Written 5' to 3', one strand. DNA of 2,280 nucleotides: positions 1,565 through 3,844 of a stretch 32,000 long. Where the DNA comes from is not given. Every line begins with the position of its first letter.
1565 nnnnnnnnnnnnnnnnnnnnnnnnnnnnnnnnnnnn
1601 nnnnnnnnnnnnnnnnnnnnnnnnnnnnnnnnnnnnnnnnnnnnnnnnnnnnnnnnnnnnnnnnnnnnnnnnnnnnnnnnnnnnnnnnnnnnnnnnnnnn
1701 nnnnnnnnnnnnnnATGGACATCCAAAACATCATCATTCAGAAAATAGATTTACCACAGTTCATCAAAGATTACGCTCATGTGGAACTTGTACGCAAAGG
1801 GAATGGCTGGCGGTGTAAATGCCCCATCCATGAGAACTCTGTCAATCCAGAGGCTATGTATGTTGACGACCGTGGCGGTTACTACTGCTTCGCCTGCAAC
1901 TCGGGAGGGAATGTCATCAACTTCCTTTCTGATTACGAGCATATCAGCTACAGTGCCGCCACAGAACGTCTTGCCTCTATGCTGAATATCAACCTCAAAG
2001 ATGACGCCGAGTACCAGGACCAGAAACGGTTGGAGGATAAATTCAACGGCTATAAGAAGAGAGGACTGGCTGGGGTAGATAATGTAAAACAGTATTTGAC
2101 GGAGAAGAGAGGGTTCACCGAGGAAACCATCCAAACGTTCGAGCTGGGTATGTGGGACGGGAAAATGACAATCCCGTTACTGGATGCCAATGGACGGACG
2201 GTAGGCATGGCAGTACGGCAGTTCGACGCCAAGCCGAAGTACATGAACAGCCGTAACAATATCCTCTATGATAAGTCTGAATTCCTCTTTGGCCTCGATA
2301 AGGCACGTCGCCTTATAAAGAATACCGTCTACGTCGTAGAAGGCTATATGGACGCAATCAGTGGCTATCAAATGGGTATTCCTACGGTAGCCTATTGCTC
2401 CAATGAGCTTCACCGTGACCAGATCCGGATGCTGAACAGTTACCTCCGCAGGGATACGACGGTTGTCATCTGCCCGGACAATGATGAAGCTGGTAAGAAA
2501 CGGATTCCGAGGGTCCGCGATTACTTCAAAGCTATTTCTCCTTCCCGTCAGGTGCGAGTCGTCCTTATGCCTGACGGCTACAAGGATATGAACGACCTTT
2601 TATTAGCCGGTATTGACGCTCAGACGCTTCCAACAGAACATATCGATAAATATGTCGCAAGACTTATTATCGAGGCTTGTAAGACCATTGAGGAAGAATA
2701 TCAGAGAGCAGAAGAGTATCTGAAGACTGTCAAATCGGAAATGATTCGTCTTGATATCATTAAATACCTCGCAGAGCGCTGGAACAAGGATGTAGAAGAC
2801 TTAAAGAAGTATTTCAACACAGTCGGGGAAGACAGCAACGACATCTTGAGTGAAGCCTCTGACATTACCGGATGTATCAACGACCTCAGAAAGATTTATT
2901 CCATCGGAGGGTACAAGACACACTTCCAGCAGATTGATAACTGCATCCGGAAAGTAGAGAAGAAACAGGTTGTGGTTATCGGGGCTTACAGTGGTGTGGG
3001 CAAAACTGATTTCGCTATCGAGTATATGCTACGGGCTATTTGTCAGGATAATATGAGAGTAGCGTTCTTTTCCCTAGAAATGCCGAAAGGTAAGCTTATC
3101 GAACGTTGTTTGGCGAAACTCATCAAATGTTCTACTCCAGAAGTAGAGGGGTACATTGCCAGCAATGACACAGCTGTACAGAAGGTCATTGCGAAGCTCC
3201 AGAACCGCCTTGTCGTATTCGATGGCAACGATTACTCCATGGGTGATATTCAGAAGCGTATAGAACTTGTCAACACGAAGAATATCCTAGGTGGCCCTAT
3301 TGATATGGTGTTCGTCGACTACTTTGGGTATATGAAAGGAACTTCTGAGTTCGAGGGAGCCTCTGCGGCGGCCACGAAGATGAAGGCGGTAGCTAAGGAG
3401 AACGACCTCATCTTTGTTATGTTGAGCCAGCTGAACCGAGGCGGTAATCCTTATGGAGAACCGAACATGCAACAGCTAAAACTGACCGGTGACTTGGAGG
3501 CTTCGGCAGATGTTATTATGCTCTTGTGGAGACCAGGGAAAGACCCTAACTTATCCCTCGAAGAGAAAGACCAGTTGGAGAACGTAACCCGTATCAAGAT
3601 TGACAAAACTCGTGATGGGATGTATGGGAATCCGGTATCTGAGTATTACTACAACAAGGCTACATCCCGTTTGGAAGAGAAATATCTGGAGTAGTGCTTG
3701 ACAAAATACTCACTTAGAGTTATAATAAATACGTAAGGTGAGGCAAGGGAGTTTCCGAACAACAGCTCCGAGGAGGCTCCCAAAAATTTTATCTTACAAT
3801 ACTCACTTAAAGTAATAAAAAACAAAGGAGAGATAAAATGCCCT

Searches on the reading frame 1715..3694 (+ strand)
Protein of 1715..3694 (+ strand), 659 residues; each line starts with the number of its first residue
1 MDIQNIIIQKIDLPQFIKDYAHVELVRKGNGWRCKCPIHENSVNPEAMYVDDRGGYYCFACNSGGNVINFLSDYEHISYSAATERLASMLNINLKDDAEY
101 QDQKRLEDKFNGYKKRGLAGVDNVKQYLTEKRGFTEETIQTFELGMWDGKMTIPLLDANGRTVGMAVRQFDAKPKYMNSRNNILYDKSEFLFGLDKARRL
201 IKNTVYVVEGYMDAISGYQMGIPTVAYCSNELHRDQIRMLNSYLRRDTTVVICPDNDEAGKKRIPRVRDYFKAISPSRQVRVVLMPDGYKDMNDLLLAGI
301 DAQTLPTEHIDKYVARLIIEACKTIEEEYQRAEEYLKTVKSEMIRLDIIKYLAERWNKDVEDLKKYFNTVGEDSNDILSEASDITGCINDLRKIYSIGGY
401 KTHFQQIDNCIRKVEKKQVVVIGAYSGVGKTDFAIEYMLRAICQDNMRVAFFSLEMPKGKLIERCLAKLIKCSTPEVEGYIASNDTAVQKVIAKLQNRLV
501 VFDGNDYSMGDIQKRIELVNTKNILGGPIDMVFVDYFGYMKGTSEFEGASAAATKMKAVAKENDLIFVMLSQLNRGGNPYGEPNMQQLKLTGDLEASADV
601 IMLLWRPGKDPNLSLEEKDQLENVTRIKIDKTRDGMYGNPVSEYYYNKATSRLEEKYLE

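Call 7: search_protein_families(library=pfam, proteins=[window:1715-3694:+], max_evalue=0.01)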
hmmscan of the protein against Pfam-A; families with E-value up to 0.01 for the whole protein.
window:1715-3694:+ (659 aa): 8 families
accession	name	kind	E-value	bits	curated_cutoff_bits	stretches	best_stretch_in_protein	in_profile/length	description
PF03796.21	DnaB_C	-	1.3e-35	123.5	27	1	399-639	1-241/255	DnaB-like helicase C terminal domain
PF01807.25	Zn_ribbon_DnaG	-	9.4e-19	67.5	24.9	1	6-97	8-96/98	CHC2 zinc finger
PF13155.12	Toprim_2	-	4.3e-17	62.7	22.1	1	206-296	1-88/88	Toprim-like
PF08275.17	DNAG_N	-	2.9e-12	47.2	26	1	149-198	77-128/128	DNA primase catalytic core, N-terminal domain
PF13662.12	Toprim_4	-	1.8e-07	31.7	25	1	203-268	1-71/85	Toprim domain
PF13362.12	Toprim_3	-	2.8e-05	24.9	27.2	1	205-298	2-91/95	Toprim domain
PF01751.28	Toprim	-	0.00032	21.3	23.1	1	204-273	1-82/96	Toprim domain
PF06745.19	ATPase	-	0.002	18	26.6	1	401-491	2-93/231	KaiC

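Call 60: find_encoding_contigs(protein=window:1715-3694:+, flank=10000, max_places=3)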
Protein window:1715-3694:+ (659 aa): 18 contigs read that carry it; 3 places shown.
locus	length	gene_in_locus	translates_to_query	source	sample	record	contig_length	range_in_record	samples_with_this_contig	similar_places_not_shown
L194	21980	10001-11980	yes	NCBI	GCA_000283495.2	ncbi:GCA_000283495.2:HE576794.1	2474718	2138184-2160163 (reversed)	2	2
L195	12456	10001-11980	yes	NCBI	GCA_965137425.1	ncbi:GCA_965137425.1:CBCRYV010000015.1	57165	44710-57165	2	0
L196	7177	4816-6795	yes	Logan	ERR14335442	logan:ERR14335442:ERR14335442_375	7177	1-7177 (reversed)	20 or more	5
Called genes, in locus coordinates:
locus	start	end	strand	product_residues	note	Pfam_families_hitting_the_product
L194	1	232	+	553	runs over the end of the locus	PF13175:AAA_15, PF13304:AAA_21 (weak), PF20469:OLD-like_TOPRIM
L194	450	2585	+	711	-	PF01751:Toprim, PF01131:Topoisom_bac, PF01396:Zn_ribbon_Top1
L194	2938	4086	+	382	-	PF00266:Aminotran_5, PF01053:Cys_Met_Meta_PP (faint), PF01212:Beta_elim_lyase, PF01041:DegT_DnrJ_EryC1 (weak)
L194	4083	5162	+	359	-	PF03054:tRNA_Me_trans, PF20259:tRNA_Me_trans_M, PF20258:tRNA_Me_trans_C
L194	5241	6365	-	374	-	PF13102:Phage_int_SAM_5 (weak), PF00589:Phage_integrase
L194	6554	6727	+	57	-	PF12728:HTH_17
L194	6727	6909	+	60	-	-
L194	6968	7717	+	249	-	PF04098:Rad52_Rad22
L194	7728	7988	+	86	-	-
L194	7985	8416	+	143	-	PF13730:HTH_36 (weak)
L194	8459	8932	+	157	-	-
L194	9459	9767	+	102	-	-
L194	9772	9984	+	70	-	-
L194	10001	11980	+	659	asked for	PF01807:Zn_ribbon_DnaG, PF08275:DNAG_N, PF13155:Toprim_2, PF13662:Toprim_4 (weak), PF03796:DnaB_C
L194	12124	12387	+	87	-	-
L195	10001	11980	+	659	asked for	PF01807:Zn_ribbon_DnaG, PF08275:DNAG_N, PF13155:Toprim_2, PF13662:Toprim_4 (weak), PF03796:DnaB_C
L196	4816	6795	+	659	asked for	PF01807:Zn_ribbon_DnaG, PF08275:DNAG_N, PF13155:Toprim_2, PF13662:Toprim_4 (weak), PF03796:DnaB_C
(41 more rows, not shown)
